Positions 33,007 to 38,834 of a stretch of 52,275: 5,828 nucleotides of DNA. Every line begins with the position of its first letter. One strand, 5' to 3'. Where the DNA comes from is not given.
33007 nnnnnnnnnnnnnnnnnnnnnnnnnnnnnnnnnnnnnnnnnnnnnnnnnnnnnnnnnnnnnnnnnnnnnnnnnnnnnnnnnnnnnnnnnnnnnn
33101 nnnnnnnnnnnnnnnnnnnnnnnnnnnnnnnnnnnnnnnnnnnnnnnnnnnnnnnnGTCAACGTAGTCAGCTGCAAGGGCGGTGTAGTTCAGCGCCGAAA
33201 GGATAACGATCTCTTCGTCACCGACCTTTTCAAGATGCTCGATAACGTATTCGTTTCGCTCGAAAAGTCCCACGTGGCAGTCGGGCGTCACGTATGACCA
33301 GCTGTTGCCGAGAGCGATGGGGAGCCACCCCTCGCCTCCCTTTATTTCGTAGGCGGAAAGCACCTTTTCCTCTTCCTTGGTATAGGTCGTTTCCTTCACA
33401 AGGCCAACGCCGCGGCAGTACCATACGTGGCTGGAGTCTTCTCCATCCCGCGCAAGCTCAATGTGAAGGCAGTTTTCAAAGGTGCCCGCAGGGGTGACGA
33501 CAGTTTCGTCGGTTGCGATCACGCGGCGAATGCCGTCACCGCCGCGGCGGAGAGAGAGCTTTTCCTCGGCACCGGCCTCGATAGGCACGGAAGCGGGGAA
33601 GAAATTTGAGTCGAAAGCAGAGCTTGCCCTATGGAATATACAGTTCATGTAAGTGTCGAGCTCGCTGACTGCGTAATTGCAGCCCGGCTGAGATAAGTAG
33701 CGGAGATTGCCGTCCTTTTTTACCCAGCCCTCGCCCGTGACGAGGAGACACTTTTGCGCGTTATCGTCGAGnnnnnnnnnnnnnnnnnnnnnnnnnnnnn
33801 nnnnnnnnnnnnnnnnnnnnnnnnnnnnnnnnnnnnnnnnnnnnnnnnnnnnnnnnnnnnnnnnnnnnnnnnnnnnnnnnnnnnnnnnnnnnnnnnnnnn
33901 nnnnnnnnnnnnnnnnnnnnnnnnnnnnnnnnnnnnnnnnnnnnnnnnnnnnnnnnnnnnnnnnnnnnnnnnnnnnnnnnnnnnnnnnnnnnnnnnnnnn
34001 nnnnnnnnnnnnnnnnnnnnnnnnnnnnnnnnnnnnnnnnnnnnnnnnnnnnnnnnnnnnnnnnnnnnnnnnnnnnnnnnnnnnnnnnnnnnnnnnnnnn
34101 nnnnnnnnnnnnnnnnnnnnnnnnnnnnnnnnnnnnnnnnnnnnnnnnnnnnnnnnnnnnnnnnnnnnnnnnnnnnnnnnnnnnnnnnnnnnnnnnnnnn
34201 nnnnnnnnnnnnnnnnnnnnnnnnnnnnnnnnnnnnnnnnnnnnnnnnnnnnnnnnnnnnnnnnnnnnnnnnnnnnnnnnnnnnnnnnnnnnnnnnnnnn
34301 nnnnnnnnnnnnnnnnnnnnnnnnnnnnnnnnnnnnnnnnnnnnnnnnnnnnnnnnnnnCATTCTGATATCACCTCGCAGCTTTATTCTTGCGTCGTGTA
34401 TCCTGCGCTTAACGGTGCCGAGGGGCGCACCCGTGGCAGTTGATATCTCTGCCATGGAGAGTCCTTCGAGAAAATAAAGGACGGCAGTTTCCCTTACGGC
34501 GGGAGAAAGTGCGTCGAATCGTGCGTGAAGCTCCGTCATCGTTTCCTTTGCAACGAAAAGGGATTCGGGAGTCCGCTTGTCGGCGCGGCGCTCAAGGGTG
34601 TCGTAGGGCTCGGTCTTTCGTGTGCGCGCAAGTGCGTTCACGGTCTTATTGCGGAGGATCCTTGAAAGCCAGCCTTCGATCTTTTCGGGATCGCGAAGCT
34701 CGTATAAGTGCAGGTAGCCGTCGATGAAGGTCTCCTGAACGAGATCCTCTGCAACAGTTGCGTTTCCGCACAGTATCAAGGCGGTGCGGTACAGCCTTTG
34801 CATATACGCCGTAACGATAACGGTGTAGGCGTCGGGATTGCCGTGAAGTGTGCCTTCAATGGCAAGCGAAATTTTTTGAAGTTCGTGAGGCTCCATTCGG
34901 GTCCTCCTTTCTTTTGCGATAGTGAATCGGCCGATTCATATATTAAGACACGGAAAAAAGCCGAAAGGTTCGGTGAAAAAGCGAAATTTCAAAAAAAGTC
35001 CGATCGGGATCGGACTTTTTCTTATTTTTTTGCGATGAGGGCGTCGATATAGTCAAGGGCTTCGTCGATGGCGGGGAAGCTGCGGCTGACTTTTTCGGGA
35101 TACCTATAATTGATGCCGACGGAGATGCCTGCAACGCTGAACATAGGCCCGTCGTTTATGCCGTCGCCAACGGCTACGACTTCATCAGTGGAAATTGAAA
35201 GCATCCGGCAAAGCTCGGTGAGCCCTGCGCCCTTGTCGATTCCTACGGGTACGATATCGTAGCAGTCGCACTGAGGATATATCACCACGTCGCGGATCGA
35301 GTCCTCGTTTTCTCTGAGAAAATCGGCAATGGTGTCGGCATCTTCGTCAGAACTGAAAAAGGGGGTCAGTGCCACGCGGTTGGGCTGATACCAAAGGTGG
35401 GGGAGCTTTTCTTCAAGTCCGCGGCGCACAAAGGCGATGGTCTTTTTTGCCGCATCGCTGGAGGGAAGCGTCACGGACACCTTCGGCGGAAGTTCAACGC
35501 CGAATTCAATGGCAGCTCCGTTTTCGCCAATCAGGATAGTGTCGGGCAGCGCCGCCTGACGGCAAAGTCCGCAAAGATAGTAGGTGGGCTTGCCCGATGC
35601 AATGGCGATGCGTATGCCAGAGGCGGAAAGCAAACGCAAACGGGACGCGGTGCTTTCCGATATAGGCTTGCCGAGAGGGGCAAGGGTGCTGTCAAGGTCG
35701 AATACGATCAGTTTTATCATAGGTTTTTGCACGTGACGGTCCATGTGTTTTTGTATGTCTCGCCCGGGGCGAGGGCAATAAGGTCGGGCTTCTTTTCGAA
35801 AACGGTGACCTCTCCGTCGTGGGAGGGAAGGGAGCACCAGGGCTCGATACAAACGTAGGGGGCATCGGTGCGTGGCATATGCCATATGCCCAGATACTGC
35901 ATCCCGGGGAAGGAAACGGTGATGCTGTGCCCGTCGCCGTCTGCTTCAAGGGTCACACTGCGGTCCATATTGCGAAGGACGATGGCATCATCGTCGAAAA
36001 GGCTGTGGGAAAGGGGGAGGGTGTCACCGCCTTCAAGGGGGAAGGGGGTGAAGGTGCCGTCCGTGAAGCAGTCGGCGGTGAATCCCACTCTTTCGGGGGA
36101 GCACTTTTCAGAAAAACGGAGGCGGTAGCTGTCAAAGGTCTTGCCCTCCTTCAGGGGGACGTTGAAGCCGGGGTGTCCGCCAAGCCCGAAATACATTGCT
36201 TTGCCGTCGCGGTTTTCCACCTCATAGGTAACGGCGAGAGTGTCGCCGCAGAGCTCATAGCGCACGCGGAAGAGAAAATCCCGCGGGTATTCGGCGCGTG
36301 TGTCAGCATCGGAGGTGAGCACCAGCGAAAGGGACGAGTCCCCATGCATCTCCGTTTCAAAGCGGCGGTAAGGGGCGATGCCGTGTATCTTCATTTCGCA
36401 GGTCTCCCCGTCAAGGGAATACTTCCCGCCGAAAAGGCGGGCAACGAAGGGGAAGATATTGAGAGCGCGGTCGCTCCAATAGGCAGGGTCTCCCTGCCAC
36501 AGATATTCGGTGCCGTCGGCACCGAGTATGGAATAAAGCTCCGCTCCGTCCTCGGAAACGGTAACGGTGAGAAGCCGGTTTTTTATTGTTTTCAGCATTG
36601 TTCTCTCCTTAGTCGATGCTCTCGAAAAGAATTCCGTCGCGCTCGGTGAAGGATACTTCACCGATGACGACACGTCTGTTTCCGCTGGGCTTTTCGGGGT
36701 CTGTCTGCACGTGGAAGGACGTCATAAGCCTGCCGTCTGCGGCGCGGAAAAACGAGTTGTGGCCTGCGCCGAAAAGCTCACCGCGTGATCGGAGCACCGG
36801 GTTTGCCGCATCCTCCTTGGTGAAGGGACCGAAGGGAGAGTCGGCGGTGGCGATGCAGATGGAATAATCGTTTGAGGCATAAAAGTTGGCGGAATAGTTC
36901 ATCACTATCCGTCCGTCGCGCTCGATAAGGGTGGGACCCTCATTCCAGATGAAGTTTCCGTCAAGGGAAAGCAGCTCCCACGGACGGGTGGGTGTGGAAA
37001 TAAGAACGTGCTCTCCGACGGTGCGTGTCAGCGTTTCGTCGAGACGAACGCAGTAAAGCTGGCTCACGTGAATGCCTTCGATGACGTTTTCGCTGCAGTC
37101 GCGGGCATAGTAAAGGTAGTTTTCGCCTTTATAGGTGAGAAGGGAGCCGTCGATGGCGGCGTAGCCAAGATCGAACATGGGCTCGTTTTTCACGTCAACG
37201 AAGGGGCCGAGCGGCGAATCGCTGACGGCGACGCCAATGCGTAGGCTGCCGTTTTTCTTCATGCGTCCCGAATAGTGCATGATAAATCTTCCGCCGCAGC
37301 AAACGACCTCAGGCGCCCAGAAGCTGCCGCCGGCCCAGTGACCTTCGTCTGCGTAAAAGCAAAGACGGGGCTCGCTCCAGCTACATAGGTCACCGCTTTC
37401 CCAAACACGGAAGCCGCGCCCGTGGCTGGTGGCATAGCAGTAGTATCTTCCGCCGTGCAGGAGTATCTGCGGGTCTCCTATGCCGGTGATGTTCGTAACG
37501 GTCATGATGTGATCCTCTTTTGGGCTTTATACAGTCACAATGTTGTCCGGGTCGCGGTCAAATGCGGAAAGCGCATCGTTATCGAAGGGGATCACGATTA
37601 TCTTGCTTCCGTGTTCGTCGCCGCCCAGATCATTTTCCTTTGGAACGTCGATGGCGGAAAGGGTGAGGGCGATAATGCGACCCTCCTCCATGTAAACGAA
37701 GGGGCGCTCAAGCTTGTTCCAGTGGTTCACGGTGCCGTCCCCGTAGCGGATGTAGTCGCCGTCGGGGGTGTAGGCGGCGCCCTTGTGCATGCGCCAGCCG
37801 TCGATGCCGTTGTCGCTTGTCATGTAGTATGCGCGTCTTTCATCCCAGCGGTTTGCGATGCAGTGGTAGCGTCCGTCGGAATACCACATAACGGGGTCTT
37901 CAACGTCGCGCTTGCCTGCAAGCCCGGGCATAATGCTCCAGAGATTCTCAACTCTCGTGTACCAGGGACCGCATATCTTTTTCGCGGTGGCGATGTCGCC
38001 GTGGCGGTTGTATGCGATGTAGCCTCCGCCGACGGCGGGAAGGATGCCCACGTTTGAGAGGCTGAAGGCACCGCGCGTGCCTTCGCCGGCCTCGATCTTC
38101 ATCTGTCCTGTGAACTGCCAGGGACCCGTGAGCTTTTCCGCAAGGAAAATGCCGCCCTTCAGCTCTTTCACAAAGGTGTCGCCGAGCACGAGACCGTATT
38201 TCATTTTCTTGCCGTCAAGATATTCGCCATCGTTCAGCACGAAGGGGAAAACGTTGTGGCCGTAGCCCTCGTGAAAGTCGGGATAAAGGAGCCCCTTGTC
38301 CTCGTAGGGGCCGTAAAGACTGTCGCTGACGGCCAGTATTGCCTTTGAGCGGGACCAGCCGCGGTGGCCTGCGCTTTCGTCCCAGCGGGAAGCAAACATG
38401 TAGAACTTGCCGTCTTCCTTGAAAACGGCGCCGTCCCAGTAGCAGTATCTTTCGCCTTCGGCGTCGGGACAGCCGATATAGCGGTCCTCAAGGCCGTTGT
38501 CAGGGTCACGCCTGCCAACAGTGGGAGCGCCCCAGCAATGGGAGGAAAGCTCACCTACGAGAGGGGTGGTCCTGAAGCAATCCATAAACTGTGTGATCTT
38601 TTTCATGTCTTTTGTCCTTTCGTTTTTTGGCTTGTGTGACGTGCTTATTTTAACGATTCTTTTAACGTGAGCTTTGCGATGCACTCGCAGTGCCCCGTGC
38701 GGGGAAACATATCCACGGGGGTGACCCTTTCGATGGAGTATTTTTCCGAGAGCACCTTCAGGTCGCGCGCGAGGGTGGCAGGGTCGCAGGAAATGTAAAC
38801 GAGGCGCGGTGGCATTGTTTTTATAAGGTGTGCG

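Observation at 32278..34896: ECF sigma factor fused to a ~700-aa soluble extension built from a duplicated helical plus beta module, with no anti-sigma gene nearby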

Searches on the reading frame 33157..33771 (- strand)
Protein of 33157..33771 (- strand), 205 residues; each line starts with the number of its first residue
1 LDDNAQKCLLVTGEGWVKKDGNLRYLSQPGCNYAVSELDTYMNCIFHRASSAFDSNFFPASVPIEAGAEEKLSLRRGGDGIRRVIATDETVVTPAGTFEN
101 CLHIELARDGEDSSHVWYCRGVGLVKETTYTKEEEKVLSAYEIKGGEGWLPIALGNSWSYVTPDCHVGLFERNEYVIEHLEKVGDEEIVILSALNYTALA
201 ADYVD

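Call 44: predict_structure(alignment_id=A3)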
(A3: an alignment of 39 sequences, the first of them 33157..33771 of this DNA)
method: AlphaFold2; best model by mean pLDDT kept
length: 205 residues; sequences in the alignment: 39
mean_pLDDT: 93.3   pTM: 0.89
mean pLDDT of the five models: 93.3, 92.9, 92.6, 92.5, 92.5
residues with pLDDT >= 90: 170; 70-90: 29; 50-70: 6; < 50: 0
segments of 3 or more residues with pLDDT < 50: none
pLDDT, mean of each block of 10 residues (from residue 1): 77 95 93 91 91 91 97 90 98 98 94 95 96 95 97 98 89 97 96 94 76
secondary structure, 60 per line:
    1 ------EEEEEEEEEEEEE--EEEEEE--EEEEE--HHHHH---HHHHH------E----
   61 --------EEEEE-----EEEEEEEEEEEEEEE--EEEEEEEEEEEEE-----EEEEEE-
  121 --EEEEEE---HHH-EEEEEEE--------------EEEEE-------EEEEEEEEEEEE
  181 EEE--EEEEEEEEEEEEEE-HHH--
elements in order: E7-19 E22-27 E30-34 H37-41 H45-49 E69-73 E79-93 E96-108 E114-119 E123-128 E136-142 E157-161 E169-183 E186-199

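Call 49: fold_search(model_id=the predicted structure, library=pdb)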
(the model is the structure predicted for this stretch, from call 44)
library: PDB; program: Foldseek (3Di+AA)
matches with E <= 10: 929; with E <= 0.001: 0
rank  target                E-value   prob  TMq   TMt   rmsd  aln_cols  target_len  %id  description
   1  7ofh_A                1.6e-02  0.10  0.12  0.11  21.7       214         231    7  CryoEM structure of the outer membrane secretin pore pIV from the f1 filamentous bacteriophage. (released 2021-11-03)
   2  2jmm_MODEL_1_A        2.5e-02  0.07  0.10  0.12  18.4       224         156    8  NMR solution structure of a minimal transmembrane beta-barrel platform protein (released 2007-07-03)
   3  1p4t                  7.1e-02  0.11  0.16  0.19  17.9       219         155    7  Crystal structure of Neisserial surface protein A (NspA) (released 2003-07-22)
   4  6i7s_G                8.2e-02  0.09  0.17  0.06  22.7       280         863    9  Microsomal triglyceride transfer protein (released 2019-08-21)
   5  6i7s_H                9.1e-02  0.11  0.18  0.07  21.7       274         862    8  Microsomal triglyceride transfer protein (released 2019-08-21)
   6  2r4l_C                1.0e-01  0.03  0.10  0.06  22.7       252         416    9  Crystal structure of the long-chain fatty acid transporter FadL mutant P34A (released 2008-09-16)
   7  5mxb                  1.2e-01  0.51  0.25  0.32  13.5       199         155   10  Crystal structure of yellow lupin LLPR-10.2B protein in complex with melatonin (released 2018-04-18)
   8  7ywe_C                1.4e-01  0.30  0.20  0.27  15.4       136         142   10  Monocot chimeric jacalin JAC1 from Oryza sativa: dirigent domain (crystal form 2) (released 2022-05-04)
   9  7qpo_A                1.4e-01  0.16  0.21  0.15  19.2       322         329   11  Crystal structure of human trans-3-Hydroxy-L-proline dehydratase (released 2022-08-17)
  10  7qpo_B                1.4e-01  0.12  0.19  0.13  19.8       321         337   10  Crystal structure of human trans-3-Hydroxy-L-proline dehydratase (released 2022-08-17)
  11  8xjc_A                1.4e-01  0.08  0.17  0.15  16.2       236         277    8  a novel haemophore of of Riemerella anatipestifer (released 2025-06-25)
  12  7r5z_A                1.8e-01  0.25  0.19  0.25  15.7       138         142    9  Monocot chimeric jacalin JAC1 from Oryza sativa: dirigent domain (crystal form 1) (released 2022-05-04)
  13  1ynj_D                2.0e-01  0.09  0.14  0.04  17.0       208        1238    9  Taq RNA polymerase-Sorangicin complex (released 2005-03-15)
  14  5onu_A                2.0e-01  0.06  0.14  0.11  19.2       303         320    7  Trimeric OmpU structure (released 2018-01-03)
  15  4odo_C                2.1e-01  0.18  0.13  0.17  12.0       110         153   14  Structure of SlyD from Thermus thermophilus in complex with FK506 (released 2015-01-14)
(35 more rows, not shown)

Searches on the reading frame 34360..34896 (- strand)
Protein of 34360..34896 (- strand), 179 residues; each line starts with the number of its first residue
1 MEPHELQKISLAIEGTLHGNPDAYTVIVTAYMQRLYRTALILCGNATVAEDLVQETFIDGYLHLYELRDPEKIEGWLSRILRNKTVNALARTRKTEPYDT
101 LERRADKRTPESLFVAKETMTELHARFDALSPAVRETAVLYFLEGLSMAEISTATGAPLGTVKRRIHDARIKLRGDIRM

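Call 63: find_homologous_proteins(query=window:34360-34896:-, max_evalue=1e-10)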
Query seq(179 aa) (179 aa): 12 proteins with E <= 1e-10 among 216 candidates.
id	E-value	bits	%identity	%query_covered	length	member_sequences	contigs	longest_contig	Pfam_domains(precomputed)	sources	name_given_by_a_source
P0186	6.0e-57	210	59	100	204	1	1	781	PF07638.18,PF04545.23,PF04542.21,PF08281.19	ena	-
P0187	1.0e-56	209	60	100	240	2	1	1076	PF04545.23,PF04542.21,PF08281.19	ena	-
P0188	1.6e-52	196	53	98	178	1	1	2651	PF07638.18,PF04545.23,PF04542.21,PF08281.19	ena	-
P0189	7.1e-40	155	58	77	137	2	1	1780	PF04542.21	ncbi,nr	ncbi:MAG: sigma-70 family RNA polymerase sigma factor, partial [Clostridia bacterium]|nr:sigma-70 fa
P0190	4.2e-13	68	34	87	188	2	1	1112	PF04545.23,PF04542.21,PF08281.19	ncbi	-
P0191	6.4e-12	64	32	90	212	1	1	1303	PF04545.23,PF04542.21,PF08281.19,PF22029.3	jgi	jgi:RNA polymerase sigma-70 factor (ECF subfamily)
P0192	8.8e-12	63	32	90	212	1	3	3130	PF04545.23,PF04542.21,PF08281.19,PF22029.3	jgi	jgi:RNA polymerase sigma-70 factor, ECF subfamily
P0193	9.7e-12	63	33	84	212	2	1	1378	PF04545.23,PF04542.21,PF08281.19,PF22029.3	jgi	-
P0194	1.5e-11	63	34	82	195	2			PF04545.23,PF04542.21,PF08281.19,PF22029.3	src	-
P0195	1.6e-11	62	33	89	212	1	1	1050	PF04545.23,PF04542.21,PF08281.19,PF22029.3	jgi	-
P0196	2.1e-11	62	33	84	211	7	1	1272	PF04545.23,PF04542.21,PF08281.19,PF22029.3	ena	-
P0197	3.0e-11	62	34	65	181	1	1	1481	PF04545.23,PF04542.21,PF08281.19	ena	-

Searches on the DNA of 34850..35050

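Call 73: search_rna_families(source=window, start=34850, end=35050, threshold=evalue, max_evalue=1)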
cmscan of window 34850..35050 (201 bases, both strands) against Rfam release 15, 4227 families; matches with E-value up to 1: 10.
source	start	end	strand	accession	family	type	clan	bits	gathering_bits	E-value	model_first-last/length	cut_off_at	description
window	34991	35040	-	RF02702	AgvB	Gene; sRNA;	-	24.7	56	0.0066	1-62/62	no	Anti GcvB sRNA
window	34955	35027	+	RF02053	STnc430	Gene; sRNA;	-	24.3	47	0.051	1-162/162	no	Enterobacterial sRNA STnc430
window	34982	35022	-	RF02433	SpF36_sRNA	Gene; sRNA;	-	22.4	48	0.41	1-51/51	no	Streptococcus sRNA SpF36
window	34982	35050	-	RF00121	MicC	Gene; sRNA;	-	20.9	90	0.45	22-123/123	5'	MicC RNA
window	34942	35028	+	RF00172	CAESAR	Cis-reg;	-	19.2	45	0.26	1-80/80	no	ctgf/hcs24 CAESAR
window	34907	35024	+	RF00506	Thr_leader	Cis-reg; leader;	-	17.7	55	0.34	1-118/118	no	Threonine operon leader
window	34991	35050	-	RF02891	AgrB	Gene; antisense;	-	17.7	40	0.84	5-84/84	5'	ArsR-gov region gene B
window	34989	35050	-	RF00506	Thr_leader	Cis-reg; leader;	-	17.6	55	0.35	9-118/118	5'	Threonine operon leader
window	34931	35021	+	RF04180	BTnc231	Gene; sRNA;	-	14.9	80.4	0.66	1-154/154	no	Bacteroides sRNA BTnc231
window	34913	35024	+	RF01673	PhrS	Gene; sRNA;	-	11.6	37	0.58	1-212/212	no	PhrS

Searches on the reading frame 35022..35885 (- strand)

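Call 3: search_protein_families(library=pfam, proteins=[window:35022-35885:-], max_evalue=0.1)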
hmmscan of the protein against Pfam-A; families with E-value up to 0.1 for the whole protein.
window:35022-35885:- (287 aa): 4 families
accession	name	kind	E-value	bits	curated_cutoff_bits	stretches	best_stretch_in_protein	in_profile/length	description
PF08282.18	Hydrolase_3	-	3.7e-25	89.6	20.9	2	174-257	146-227/255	haloacid dehalogenase-like hydrolase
PF05116.19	S6PP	-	1.1e-09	38.7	20.3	1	58-257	3-205/247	Sucrose-6F-phosphate phosphohydrolase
PF00702.32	Hydrolase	-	5.3e-09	37.2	26.4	1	206-253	144-191/191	haloacid dehalogenase-like hydrolase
PF12710.13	HAD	-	0.00088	20.2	27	0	79-119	90-129/189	haloacid dehalogenase-like hydrolase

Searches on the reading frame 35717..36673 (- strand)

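Call 3: search_protein_families(library=pfam, proteins=[window:35717-36673:-], max_evalue=0.1)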
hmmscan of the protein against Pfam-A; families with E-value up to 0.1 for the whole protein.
window:35717-36673:- (318 aa): 1 family
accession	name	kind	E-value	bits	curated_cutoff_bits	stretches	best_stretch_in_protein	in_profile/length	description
PF01263.26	Aldose_epim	-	7.2e-30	104.8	27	1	29-310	4-295/299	Aldose 1-epimerase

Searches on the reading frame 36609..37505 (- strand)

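Call 3: search_protein_families(library=pfam, proteins=[window:36609-37505:-], max_evalue=0.1)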
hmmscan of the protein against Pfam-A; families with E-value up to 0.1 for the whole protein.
window:36609-37505:- (298 aa): 1 family
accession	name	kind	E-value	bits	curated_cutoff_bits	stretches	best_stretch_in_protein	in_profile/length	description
PF04616.20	Glyco_hydro_43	-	5.5e-42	144.5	32.2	1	11-288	12-284/288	Glycosyl hydrolases family 43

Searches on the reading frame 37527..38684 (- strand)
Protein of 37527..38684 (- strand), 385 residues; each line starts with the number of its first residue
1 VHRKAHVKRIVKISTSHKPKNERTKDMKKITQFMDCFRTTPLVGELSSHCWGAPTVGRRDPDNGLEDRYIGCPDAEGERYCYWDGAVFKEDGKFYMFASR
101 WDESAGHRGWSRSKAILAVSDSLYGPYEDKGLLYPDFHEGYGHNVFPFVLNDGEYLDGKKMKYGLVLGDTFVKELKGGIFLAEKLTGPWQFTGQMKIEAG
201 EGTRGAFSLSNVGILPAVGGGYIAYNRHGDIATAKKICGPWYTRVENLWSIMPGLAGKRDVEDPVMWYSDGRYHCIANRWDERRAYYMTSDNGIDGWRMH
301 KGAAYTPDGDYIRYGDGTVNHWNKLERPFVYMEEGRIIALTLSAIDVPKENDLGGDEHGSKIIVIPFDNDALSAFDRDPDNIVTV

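Call 3: search_protein_families(library=pfam, proteins=[window:37527-38684:-], max_evalue=0.1)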
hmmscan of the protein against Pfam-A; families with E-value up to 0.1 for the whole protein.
window:37527-38684:- (385 aa): 1 family
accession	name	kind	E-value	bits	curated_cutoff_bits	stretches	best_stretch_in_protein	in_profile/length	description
PF04616.20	Glyco_hydro_43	-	6.4e-06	26.2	32.2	1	83-151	68-130/288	Glycosyl hydrolases family 43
